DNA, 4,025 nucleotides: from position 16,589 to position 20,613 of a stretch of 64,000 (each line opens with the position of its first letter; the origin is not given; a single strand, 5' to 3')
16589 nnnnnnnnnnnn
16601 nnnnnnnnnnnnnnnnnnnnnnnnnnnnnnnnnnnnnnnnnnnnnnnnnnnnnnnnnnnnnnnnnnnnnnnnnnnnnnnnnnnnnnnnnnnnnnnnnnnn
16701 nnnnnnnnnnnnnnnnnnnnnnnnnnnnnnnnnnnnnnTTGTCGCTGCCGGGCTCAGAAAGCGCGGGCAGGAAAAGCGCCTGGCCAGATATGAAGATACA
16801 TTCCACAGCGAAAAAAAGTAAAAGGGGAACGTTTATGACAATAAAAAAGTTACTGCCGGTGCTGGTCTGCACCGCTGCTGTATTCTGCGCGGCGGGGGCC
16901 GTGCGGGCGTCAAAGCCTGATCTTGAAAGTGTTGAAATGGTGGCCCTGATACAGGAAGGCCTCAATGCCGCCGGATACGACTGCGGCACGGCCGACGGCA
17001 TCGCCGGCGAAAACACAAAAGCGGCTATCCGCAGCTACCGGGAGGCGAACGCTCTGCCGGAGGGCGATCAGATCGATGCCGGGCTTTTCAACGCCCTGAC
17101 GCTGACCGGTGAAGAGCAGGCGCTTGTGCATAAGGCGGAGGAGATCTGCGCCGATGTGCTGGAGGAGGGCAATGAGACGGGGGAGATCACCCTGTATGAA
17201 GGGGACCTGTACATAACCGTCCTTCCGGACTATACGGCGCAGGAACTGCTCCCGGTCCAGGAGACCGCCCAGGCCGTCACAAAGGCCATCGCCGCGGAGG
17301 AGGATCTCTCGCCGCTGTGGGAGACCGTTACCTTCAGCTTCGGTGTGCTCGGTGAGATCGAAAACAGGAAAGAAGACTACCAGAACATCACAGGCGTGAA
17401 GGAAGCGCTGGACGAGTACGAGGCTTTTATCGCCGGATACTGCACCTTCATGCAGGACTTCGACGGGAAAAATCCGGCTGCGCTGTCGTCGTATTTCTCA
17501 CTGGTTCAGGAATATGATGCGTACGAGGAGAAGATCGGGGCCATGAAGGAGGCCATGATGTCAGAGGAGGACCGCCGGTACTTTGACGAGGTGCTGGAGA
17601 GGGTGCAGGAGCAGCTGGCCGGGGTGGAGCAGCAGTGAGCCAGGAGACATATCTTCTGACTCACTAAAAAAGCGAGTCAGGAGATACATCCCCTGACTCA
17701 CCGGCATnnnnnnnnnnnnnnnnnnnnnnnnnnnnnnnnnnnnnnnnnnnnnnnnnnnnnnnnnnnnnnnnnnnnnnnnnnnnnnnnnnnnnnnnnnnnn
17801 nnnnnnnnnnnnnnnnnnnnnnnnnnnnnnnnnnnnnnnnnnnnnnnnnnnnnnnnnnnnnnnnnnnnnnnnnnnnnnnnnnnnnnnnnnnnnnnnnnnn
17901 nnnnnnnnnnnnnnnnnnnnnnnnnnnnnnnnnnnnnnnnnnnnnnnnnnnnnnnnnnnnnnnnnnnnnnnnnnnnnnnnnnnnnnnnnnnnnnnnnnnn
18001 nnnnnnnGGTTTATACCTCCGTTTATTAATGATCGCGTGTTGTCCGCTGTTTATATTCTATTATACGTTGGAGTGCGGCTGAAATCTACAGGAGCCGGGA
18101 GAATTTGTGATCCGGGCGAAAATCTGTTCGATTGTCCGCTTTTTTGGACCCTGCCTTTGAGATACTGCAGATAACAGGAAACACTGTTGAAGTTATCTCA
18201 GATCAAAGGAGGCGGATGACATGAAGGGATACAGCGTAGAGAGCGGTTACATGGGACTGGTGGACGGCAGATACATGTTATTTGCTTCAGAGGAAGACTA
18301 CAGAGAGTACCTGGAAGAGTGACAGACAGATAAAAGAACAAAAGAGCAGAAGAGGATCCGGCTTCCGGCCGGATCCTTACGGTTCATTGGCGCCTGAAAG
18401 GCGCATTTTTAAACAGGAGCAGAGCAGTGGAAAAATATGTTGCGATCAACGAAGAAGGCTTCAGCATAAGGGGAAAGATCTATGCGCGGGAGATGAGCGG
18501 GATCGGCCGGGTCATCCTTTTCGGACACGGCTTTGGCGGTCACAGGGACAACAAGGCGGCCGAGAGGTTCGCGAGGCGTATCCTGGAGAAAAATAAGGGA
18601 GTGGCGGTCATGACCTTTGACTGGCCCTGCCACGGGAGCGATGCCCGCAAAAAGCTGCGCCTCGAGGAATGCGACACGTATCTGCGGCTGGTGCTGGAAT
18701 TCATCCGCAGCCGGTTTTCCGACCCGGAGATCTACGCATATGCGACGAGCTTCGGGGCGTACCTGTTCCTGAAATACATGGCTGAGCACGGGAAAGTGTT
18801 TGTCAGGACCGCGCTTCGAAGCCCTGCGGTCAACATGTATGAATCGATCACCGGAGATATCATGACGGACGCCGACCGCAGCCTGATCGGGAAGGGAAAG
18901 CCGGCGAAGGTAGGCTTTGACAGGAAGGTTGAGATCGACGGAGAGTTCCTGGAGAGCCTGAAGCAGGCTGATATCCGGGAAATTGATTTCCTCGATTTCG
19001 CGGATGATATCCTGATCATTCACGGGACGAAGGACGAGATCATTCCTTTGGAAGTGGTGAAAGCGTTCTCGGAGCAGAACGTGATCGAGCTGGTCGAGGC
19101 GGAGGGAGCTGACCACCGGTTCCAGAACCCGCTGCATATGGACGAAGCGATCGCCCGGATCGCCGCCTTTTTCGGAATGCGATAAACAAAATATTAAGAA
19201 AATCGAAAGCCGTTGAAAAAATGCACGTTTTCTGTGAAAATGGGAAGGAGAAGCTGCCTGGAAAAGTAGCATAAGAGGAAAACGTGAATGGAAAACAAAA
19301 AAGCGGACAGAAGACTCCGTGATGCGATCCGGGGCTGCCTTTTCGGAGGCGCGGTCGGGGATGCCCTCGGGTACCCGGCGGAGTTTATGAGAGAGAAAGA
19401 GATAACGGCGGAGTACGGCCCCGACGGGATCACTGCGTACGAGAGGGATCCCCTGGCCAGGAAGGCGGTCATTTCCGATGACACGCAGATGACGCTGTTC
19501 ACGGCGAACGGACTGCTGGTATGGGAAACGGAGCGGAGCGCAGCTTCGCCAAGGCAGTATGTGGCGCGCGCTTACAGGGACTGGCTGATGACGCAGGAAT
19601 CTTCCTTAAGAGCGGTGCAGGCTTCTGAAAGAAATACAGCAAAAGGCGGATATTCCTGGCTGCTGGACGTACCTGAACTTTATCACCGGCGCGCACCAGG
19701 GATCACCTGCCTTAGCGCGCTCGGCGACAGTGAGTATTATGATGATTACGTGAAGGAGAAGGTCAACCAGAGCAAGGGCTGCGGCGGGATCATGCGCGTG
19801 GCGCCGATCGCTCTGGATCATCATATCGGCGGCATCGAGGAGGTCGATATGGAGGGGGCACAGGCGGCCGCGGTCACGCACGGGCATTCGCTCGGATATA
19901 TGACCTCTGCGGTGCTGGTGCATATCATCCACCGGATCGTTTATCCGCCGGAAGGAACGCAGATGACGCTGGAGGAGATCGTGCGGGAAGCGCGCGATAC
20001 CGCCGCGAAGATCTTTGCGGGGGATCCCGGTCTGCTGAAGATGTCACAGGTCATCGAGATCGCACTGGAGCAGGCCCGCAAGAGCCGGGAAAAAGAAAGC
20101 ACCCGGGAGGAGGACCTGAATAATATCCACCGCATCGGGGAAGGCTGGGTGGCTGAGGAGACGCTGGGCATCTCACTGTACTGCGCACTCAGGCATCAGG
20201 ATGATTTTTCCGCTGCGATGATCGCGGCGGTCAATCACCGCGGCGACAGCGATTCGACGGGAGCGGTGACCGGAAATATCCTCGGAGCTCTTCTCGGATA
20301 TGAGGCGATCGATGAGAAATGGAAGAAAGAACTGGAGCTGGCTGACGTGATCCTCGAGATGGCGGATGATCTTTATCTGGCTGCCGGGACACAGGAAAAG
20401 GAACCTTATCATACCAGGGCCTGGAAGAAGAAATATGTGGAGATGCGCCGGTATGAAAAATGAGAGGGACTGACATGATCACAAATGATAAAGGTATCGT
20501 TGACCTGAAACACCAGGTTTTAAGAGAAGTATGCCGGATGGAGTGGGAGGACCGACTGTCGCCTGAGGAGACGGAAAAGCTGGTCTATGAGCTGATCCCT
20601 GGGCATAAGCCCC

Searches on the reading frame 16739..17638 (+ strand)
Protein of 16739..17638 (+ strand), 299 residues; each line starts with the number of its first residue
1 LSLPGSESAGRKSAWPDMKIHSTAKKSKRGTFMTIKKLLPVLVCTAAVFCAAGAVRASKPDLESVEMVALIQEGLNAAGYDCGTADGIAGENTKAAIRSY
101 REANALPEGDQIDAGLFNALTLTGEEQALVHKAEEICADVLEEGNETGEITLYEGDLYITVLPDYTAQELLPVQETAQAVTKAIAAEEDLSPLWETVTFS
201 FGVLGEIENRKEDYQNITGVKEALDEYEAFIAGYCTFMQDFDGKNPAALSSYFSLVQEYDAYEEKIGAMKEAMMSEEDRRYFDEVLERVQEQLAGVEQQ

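Call 16: search_protein_families(library=pfam, proteins=[window:16739-17638:+], max_evalue=0.001)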
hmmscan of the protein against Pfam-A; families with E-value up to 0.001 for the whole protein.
window:16739-17638:+ (299 aa): 2 families
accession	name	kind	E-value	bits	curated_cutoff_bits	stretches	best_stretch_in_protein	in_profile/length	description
PF20234.3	DUF6591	-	7.9e-13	49.1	27.1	1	218-296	147-227/228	Family of unknown function (DUF6591)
PF01471.23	PG_binding_1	-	3.3e-07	30.8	23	1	66-107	3-44/57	Putative peptidoglycan binding domain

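Call 48: search_protein_families(library=ncbifam, proteins=[window:16835-17638:+], max_evalue=0.01)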
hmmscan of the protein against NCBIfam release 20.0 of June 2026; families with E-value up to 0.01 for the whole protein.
window:16835-17638:+ (267 aa): 5 families
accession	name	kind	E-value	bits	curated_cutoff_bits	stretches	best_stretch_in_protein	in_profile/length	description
TIGR03979.1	His_Ser_Rich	equivalog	9.1e-10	38.8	121.65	1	32-89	130-187/190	His-Xaa-Ser repeat protein HxsA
NF004786.0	PRK06132.1-3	equivalog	1.7e-05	23.8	329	1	34-75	221-262/418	hypothetical protein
TIGR02869.1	spore_SleB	equivalog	0.0018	18.2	236.5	1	34-100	14-80/201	spore cortex-lytic enzyme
TIGR02881.1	spore_V_K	equivalog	0.0029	16.7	422.95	1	187-266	136-215/261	stage V sporulation protein K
NF052377.1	lmo1851_S41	exception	0.0041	15.9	725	1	34-79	391-436/468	lmo1851 family serine protease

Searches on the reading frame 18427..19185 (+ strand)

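Call 16: search_protein_families(library=pfam, proteins=[window:18427-19185:+], max_evalue=0.001)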
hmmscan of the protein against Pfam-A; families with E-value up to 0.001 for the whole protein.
window:18427-19185:+ (252 aa): 7 families
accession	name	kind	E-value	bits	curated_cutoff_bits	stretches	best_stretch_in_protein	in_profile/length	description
PF12146.15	Hydrolase_4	-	3.3e-10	40.1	27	1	29-139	6-115/239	Serine aminopeptidase, S33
PF12697.13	Abhydrolase_6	-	1.8e-09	39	26.3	1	30-246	1-215/217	Alpha/beta hydrolase family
PF00561.26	Abhydrolase_1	-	4.1e-08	33.6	25.8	1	29-133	2-102/245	alpha/beta hydrolase fold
PF20408.4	Abhydrolase_11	-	3.9e-06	27.2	27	0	179-235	114-170/193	Alpha/beta hydrolase domain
PF00326.27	Peptidase_S9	-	2.2e-05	24.5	22.6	1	92-249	55-206/213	Prolyl oligopeptidase family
PF05728.18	UPF0227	-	0.00011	22.6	21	1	129-248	85-185/187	Uncharacterised protein family (UPF0227)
PF05990.18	DUF900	-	0.00028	20.9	20.5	1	27-119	19-113/232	Alpha/beta hydrolase of unknown function (DUF900)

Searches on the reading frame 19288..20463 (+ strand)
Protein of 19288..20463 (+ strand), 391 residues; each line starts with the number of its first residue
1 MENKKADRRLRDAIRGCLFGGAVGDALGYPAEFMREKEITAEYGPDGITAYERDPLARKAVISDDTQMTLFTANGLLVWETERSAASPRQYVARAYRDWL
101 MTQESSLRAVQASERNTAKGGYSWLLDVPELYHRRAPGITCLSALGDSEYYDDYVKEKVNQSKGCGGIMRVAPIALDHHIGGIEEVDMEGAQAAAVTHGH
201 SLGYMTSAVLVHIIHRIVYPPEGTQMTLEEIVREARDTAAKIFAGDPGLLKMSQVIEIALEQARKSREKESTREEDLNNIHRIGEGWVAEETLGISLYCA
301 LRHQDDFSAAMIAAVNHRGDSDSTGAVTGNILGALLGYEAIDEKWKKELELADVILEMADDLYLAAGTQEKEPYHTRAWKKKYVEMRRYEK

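Call 16: search_protein_families(library=pfam, proteins=[window:19288-20463:+], max_evalue=0.001)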
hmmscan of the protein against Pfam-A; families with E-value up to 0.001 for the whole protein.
window:19288-20463:+ (391 aa): 1 family
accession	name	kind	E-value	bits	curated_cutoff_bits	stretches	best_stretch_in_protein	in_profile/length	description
PF03747.19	ADP_ribosyl_GH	-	1.4e-62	212.4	26.2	1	16-343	1-286/287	ADP-ribosylglycohydrolase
